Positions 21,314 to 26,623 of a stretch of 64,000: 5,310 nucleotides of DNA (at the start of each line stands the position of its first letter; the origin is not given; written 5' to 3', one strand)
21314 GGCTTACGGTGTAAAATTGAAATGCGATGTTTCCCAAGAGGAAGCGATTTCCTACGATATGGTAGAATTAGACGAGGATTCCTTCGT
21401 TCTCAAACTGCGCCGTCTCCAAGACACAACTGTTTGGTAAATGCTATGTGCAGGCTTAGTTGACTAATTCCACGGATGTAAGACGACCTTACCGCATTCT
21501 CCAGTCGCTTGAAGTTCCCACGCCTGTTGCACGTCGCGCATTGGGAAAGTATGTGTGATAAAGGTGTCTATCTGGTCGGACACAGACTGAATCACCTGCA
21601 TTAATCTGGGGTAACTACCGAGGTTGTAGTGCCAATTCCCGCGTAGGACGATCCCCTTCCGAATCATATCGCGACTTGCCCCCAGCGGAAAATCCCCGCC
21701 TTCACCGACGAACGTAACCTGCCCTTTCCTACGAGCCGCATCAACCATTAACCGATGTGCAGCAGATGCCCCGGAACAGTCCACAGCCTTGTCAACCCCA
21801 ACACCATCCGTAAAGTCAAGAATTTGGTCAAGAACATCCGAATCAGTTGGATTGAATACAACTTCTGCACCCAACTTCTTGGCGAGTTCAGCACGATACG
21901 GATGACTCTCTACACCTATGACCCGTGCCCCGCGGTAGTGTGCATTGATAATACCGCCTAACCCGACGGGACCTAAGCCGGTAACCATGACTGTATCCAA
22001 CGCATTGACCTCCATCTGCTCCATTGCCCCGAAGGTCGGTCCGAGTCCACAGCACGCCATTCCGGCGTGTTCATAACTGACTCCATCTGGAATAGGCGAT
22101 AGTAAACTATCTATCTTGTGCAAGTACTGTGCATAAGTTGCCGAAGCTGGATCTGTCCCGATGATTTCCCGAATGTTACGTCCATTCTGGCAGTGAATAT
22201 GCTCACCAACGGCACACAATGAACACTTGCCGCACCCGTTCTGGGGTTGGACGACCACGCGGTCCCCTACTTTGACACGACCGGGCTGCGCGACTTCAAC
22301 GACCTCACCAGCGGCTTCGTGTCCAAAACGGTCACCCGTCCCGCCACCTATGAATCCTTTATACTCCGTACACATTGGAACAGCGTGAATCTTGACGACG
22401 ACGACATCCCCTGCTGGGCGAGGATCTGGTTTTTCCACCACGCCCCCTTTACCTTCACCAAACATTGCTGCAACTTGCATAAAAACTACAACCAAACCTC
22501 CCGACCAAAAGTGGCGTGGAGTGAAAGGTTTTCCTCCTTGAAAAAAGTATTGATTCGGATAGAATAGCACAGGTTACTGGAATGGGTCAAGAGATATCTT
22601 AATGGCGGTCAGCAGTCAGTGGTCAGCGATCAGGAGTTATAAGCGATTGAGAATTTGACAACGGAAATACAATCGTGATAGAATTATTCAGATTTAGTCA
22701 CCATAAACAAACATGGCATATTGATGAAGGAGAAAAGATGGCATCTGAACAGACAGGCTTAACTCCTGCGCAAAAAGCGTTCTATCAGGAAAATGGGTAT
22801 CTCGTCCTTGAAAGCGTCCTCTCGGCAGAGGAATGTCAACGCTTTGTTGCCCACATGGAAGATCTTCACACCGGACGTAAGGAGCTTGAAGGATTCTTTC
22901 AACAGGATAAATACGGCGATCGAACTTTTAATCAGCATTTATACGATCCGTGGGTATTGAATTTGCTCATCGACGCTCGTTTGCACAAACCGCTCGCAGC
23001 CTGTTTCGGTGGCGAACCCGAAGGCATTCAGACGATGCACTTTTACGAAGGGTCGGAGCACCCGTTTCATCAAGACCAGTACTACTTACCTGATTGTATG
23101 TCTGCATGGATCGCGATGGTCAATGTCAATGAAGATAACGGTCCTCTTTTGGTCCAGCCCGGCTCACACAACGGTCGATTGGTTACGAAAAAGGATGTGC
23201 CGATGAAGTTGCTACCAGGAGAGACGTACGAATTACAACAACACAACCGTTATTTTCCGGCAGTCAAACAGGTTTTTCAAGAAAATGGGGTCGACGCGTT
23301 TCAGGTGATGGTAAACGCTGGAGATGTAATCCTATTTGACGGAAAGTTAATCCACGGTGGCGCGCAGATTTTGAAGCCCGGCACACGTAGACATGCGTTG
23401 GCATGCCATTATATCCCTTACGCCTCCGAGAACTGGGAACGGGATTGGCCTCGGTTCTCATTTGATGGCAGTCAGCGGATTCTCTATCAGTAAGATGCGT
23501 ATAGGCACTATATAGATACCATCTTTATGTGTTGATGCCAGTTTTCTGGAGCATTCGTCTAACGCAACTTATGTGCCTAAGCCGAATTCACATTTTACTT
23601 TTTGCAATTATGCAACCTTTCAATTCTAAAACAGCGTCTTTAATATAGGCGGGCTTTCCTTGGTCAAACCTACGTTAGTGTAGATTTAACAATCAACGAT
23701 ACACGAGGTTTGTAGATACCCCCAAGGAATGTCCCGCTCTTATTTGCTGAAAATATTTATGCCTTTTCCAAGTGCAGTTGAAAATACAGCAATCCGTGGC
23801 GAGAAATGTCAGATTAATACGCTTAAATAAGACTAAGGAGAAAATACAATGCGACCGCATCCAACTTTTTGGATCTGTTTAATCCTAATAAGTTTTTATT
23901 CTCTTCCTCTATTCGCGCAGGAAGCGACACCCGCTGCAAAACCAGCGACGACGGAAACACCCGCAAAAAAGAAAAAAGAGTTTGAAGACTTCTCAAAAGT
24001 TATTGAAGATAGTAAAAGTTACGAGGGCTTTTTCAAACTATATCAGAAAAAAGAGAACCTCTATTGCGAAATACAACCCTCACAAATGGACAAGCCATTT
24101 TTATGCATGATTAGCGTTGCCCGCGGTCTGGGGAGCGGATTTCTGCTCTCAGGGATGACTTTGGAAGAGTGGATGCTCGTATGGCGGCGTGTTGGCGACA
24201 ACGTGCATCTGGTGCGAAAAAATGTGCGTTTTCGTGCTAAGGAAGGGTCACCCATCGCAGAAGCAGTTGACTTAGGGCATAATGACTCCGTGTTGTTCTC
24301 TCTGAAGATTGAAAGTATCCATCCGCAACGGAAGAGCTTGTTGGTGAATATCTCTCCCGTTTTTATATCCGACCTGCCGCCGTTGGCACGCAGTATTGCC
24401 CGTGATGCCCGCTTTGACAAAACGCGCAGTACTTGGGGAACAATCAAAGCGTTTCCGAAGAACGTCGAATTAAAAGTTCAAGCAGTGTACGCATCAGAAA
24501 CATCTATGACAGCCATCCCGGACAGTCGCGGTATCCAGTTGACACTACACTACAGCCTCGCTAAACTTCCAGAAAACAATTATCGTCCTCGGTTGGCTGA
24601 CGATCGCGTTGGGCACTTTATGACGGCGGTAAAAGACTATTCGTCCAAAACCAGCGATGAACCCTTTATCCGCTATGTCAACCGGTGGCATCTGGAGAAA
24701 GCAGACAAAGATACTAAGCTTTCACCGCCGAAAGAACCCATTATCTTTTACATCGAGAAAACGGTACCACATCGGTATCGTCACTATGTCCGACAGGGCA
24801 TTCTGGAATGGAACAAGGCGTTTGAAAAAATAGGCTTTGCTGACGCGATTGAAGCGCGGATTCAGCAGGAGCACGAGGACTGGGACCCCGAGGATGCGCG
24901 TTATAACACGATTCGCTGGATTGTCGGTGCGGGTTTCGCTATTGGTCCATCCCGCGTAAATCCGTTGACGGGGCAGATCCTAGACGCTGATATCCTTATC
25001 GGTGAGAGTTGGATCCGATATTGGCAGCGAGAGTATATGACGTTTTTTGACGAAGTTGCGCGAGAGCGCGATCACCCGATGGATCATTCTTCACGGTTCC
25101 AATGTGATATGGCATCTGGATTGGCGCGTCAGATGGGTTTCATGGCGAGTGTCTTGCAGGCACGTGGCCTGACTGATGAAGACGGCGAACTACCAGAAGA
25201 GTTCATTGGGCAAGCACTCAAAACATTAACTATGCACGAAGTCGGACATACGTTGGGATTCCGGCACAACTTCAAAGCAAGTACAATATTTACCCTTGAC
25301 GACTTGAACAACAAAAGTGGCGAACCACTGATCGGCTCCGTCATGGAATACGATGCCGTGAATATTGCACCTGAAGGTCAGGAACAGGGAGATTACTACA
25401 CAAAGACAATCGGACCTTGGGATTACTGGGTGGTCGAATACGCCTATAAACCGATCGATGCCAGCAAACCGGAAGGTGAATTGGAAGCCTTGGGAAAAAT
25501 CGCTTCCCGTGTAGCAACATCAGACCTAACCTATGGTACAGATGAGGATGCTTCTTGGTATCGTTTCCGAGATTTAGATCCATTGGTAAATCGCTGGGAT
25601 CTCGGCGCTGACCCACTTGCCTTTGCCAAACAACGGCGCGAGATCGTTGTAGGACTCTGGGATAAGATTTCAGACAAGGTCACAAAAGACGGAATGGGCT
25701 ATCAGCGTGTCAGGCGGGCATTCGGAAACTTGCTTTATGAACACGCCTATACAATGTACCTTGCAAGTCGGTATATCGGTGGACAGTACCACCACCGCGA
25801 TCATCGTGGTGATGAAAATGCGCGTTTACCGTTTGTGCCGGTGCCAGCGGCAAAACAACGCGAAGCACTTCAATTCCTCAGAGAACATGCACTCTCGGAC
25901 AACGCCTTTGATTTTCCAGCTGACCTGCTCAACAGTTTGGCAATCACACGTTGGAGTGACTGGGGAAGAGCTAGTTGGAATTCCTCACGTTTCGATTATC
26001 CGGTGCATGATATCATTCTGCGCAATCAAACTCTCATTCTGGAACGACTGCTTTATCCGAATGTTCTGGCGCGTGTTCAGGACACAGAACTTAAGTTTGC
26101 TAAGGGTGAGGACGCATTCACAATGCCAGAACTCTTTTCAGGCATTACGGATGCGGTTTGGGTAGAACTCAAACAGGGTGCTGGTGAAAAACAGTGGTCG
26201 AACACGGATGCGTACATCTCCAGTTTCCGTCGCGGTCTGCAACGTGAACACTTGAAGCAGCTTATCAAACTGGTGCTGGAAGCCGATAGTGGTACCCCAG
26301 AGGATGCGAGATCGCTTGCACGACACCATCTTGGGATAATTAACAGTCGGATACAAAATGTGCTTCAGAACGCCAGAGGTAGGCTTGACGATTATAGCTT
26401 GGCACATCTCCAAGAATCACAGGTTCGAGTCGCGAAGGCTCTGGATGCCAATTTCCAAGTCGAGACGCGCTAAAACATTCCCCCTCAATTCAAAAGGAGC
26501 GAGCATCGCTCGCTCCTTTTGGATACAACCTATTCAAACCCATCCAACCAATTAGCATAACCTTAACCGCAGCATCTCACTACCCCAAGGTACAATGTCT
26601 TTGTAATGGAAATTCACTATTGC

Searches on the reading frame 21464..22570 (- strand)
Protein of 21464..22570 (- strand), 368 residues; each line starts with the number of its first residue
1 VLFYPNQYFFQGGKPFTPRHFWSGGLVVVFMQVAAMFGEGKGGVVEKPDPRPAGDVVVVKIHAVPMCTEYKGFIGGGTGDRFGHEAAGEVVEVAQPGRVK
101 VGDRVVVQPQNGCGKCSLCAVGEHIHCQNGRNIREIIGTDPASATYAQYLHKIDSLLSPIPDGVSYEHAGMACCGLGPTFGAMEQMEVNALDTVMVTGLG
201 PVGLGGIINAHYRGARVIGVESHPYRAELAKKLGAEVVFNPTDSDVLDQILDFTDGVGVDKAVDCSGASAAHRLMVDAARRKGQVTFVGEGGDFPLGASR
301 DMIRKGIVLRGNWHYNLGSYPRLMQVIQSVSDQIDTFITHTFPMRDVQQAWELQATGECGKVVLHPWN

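Call 75: search_protein_families(library=pfam, proteins=[window:21464-22570:-], max_evalue=0.00001)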
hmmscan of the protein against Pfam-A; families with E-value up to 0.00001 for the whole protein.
window:21464-22570:- (368 aa): 3 families
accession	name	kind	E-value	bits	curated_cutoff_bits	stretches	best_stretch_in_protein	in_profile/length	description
PF00107.32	ADH_zinc_N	-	1.4e-23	83.7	31.8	1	201-328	1-128/129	Zinc-binding dehydrogenase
PF08240.17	ADH_N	-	3.6e-12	46.9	23.5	1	57-162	5-104/104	Alcohol dehydrogenase GroES-like domain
PF13602.12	ADH_zinc_N_2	-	2.6e-07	32.1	27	1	233-364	1-134/134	Zinc-binding dehydrogenase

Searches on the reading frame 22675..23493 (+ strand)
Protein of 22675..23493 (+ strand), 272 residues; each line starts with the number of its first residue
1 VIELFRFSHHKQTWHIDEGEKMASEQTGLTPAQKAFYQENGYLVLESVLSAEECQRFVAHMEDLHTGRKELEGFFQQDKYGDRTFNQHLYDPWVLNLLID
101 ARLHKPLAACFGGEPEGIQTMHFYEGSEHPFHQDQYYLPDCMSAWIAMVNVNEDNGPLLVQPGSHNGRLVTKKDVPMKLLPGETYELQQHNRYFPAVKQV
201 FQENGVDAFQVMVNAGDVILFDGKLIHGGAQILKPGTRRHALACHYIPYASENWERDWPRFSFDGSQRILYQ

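Call 75: search_protein_families(library=pfam, proteins=[window:22675-23493:+], max_evalue=0.00001)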
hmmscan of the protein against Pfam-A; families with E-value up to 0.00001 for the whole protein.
window:22675-23493:+ (272 aa): 1 family
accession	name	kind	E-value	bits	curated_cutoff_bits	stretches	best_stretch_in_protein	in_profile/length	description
PF05721.19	PhyH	-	8.8e-25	88.7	22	1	37-239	1-212/213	Phytanoyl-CoA dioxygenase (PhyH)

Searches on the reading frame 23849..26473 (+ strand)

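Call 75: search_protein_families(library=pfam, proteins=[window:23849-26473:+], max_evalue=0.00001)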
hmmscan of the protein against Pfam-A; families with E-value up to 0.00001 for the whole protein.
window:23849-26473:+ (874 aa): 3 families
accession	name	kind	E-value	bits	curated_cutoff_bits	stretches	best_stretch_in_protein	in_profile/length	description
PF16313.11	DUF4953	-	3.2e-76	257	24.2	1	447-776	3-315/316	Met-zincin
PF17148.9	DUF5117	-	6e-32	111.4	27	1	102-284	1-188/189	Domain of unknown function (DUF5117)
PF17162.9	DUF5118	-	3.3e-08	33.6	27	1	47-91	3-48/50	Domain of unknown function (DUF5118)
